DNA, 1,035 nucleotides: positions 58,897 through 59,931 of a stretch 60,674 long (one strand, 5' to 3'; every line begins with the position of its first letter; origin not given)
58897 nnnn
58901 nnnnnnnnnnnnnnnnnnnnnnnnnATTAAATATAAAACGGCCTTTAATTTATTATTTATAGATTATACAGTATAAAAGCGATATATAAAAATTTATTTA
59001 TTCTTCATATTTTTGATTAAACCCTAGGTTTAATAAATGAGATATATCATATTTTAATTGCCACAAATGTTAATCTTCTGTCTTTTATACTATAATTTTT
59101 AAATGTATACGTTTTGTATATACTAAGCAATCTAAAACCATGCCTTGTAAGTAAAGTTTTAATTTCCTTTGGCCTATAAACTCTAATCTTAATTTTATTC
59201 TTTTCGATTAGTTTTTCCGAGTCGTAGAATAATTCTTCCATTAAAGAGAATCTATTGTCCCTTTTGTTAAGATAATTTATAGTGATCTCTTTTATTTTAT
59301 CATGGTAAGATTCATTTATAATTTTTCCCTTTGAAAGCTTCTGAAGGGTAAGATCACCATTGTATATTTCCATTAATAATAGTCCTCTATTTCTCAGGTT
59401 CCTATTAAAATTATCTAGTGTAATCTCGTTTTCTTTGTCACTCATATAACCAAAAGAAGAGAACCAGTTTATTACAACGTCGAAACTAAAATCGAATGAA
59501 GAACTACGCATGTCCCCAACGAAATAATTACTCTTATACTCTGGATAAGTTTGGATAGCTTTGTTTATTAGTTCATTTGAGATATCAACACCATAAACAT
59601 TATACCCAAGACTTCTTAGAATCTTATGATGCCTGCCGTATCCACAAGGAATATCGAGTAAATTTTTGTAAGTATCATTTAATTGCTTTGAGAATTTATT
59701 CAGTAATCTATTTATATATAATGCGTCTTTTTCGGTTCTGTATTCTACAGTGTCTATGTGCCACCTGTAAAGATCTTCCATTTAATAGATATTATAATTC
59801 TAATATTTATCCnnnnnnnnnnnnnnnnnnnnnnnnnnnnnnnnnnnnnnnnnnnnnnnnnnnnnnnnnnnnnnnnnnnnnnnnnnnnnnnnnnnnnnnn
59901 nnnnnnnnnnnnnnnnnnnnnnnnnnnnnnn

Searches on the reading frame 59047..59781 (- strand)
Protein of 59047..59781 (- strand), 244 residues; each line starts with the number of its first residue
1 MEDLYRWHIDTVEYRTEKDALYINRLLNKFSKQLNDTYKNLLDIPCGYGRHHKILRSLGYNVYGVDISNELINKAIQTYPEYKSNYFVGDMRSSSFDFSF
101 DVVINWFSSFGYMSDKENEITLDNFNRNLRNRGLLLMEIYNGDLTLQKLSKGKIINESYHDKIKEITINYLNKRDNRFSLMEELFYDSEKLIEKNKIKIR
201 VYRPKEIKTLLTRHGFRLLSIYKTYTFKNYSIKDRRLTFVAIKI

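Call 74: search_protein_families(library=pfam, proteins=[window:59047-59781:-], max_evalue=0.001)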
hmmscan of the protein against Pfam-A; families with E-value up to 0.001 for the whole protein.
window:59047-59781:- (244 aa): 5 families
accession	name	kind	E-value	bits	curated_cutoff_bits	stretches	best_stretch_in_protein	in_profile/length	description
PF13649.12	Methyltransf_25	-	1.3e-12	48.7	27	1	42-133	2-97/97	Methyltransferase domain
PF13489.12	Methyltransf_23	-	1.3e-11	44.9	27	1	21-220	7-163/164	Methyltransferase domain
PF08241.18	Methyltransf_11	-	5.5e-11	43.4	21.2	1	42-136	1-94/95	Methyltransferase domain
PF08242.18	Methyltransf_12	-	3.7e-07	31.2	30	1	42-135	1-98/98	Methyltransferase domain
PF13847.12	Methyltransf_31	-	1.2e-06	28.7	27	1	39-149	5-118/145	Methyltransferase domain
